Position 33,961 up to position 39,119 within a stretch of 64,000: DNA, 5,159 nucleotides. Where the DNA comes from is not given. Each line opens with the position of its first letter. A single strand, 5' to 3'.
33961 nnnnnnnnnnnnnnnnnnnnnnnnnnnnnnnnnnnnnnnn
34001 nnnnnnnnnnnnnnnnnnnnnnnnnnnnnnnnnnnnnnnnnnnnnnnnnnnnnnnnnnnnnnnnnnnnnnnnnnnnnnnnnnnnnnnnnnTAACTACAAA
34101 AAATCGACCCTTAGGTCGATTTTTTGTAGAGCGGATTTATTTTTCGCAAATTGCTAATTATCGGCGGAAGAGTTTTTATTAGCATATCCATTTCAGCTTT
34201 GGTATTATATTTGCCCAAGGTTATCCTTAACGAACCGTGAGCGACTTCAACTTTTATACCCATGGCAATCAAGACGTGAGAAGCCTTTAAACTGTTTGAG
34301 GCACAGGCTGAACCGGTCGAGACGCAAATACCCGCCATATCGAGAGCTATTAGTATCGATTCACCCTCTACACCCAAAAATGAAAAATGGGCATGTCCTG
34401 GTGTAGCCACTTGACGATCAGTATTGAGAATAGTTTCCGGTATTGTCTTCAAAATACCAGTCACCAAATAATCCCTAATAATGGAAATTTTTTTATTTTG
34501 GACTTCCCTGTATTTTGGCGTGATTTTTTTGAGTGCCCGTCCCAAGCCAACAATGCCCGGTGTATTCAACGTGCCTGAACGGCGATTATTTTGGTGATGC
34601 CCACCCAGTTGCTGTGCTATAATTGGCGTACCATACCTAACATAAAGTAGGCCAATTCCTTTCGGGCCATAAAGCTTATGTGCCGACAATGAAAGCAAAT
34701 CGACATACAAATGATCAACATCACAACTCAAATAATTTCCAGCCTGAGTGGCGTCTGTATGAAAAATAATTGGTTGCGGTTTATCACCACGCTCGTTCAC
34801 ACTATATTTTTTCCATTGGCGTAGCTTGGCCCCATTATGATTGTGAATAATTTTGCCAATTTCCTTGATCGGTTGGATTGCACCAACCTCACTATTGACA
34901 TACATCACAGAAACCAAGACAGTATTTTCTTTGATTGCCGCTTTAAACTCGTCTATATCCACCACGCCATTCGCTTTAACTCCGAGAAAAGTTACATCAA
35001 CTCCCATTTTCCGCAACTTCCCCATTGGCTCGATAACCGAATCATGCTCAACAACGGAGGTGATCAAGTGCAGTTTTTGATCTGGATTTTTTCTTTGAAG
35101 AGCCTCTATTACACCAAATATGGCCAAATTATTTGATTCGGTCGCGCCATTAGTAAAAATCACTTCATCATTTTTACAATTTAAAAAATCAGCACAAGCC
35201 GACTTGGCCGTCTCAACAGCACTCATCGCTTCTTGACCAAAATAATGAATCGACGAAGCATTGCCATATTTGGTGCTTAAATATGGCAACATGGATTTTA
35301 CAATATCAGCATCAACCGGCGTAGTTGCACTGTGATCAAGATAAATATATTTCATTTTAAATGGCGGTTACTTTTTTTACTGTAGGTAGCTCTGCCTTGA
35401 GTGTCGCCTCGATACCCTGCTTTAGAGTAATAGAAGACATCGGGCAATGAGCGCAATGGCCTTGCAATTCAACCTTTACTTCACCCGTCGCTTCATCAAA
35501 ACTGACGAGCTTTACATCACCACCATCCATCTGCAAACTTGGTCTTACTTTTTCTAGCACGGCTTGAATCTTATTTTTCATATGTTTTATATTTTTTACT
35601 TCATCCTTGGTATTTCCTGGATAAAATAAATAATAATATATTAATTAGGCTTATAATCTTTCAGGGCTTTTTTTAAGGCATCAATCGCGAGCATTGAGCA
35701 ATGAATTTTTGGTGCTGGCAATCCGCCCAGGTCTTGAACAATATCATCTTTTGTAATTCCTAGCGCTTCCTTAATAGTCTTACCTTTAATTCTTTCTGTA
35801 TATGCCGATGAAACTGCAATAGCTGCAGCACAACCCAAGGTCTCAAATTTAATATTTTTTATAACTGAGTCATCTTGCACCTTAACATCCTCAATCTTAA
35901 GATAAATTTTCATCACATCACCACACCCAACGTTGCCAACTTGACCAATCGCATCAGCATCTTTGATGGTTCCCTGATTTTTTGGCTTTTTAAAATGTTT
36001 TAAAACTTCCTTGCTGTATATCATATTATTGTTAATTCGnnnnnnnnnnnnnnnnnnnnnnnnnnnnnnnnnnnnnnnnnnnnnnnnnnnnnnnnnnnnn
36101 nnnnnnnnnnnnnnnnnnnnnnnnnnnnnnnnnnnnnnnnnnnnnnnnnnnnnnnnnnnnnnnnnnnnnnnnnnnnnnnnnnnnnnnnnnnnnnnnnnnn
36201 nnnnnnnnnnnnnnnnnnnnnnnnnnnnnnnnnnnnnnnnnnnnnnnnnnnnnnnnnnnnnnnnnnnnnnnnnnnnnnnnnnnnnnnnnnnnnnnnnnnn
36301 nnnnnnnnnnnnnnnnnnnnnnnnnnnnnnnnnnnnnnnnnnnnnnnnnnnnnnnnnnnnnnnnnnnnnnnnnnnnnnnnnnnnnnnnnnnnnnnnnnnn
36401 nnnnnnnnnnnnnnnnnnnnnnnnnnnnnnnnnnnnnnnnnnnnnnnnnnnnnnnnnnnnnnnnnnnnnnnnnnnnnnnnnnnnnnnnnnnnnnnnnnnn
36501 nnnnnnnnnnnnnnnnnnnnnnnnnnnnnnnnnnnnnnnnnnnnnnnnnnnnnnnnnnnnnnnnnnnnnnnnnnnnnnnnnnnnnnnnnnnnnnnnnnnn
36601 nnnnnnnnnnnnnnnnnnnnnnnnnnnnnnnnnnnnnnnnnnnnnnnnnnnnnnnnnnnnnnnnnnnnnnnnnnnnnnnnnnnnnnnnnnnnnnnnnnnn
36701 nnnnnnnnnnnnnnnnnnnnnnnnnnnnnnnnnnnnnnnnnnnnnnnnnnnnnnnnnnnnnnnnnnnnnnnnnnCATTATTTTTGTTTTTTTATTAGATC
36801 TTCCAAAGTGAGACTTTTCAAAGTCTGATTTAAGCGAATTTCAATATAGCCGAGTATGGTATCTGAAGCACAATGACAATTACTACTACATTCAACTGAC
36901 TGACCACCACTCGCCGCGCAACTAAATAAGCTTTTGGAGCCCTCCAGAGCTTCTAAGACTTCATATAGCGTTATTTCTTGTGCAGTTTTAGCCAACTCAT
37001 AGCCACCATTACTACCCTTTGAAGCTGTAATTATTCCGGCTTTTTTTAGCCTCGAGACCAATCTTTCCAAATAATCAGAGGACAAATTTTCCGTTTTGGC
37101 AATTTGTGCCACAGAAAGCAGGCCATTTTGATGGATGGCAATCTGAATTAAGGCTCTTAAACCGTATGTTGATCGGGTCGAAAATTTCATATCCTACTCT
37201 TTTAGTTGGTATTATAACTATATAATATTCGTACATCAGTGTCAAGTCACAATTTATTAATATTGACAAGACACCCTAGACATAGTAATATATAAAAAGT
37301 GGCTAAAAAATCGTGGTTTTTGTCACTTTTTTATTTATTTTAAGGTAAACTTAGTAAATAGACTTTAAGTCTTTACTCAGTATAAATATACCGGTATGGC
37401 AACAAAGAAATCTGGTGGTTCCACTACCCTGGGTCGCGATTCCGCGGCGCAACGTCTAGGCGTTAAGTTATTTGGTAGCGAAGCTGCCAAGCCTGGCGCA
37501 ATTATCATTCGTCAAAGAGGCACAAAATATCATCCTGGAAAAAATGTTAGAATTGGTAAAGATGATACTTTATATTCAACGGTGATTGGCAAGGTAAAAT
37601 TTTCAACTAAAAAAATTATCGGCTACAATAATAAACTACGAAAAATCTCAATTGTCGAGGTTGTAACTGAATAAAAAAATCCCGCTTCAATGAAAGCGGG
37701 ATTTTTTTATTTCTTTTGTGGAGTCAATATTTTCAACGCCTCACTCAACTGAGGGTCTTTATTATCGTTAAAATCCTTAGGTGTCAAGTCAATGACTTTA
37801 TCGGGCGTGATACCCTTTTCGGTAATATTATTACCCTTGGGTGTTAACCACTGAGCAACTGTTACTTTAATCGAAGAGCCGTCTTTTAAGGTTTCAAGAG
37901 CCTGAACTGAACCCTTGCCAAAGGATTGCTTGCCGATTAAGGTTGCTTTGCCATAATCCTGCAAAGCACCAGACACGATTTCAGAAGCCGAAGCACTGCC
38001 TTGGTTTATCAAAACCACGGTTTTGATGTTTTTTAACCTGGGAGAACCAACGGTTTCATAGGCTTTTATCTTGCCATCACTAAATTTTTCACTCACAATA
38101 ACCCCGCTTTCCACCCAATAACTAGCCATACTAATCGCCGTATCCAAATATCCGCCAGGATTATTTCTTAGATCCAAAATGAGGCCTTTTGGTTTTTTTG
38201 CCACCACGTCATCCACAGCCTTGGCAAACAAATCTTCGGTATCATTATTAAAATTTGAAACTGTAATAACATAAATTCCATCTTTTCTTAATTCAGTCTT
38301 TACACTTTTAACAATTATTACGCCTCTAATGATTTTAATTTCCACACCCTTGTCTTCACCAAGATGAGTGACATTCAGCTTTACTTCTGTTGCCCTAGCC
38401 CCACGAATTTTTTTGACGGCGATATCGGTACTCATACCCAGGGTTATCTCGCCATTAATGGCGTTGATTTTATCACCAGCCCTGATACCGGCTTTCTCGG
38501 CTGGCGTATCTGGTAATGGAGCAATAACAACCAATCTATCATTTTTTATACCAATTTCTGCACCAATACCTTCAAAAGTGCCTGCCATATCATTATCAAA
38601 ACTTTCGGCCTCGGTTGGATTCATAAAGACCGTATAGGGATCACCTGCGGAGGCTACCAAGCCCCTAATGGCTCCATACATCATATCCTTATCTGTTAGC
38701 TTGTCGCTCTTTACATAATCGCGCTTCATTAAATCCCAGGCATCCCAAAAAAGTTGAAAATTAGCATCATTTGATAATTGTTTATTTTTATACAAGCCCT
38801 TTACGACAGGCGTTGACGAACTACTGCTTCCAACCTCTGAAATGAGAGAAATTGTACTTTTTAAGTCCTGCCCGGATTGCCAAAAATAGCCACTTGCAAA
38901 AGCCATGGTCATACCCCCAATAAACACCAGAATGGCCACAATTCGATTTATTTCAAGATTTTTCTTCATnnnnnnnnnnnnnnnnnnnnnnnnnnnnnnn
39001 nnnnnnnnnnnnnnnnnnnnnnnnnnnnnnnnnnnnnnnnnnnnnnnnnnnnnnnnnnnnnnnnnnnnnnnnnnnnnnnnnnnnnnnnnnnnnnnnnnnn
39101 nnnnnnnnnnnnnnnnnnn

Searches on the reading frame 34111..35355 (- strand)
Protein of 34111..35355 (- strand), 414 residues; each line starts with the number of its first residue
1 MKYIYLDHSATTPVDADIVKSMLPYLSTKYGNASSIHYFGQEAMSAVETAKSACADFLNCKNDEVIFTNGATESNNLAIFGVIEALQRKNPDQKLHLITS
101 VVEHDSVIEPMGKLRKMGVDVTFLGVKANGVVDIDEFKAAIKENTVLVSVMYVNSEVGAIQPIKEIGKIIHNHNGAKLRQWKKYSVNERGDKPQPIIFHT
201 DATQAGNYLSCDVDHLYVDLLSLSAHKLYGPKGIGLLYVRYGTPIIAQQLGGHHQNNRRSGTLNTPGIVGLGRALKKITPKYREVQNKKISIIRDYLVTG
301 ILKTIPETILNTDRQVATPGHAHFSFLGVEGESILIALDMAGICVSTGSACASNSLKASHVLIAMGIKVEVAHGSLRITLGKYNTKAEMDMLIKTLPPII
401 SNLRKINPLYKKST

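Call 56: search_protein_families(library=pfam, proteins=[window:34111-35355:-], max_evalue=0.001)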
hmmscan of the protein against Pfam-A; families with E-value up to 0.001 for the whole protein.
window:34111-35355:- (414 aa): 1 family
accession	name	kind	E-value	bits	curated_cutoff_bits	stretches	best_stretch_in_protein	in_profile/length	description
PF00266.25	Aminotran_5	-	1.2e-71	242.1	21.5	2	4-176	1-170/371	Aminotransferase class-V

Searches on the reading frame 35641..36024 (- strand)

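Call 56: search_protein_families(library=pfam, proteins=[window:35641-36024:-], max_evalue=0.001)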
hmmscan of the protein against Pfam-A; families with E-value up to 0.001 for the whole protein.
window:35641-36024:- (127 aa): 1 family
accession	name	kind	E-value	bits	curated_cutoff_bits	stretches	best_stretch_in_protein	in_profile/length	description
PF01592.21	NifU_N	-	6.9e-42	143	22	1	3-125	2-121/127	NifU-like N terminal domain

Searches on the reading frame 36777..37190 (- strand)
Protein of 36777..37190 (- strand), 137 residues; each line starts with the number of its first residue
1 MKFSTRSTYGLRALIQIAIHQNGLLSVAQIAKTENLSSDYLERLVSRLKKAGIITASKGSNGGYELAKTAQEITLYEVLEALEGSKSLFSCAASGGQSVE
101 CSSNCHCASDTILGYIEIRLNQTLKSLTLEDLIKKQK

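Call 56: search_protein_families(library=pfam, proteins=[window:36777-37190:-], max_evalue=0.001)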
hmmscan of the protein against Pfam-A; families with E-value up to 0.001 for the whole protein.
window:36777-37190:- (137 aa): 2 families
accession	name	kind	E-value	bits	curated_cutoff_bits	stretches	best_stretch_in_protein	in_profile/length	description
PF02082.26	Rrf2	-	8.6e-36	123.4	30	1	4-134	2-131/132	Iron-dependent Transcriptional regulator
PF13412.12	HTH_24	-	0.00018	21.5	21.9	1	18-55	11-48/48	Winged helix-turn-helix DNA-binding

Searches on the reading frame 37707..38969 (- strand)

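Call 56: search_protein_families(library=pfam, proteins=[window:37707-38969:-], max_evalue=0.001)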
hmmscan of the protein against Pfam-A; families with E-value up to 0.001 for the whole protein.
window:37707-38969:- (420 aa): 5 families
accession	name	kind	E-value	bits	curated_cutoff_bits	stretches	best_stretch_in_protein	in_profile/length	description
PF03572.23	Peptidase_S41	-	1.9e-49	167.9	24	1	234-391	4-163/165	Peptidase family S41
PF00595.29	PDZ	-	9.8e-10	39.1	23.2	1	133-200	10-80/81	PDZ domain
PF17820.7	PDZ_6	-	7.9e-09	35.6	27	1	148-199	2-51/54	PDZ domain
PF22694.1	CtpB_N-like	-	6.8e-08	33.3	27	1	62-117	29-82/85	Activating protease CtpB N-terminal domain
PF13180.12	PDZ_2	-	4.2e-07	30.6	27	1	135-213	3-80/80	PDZ domain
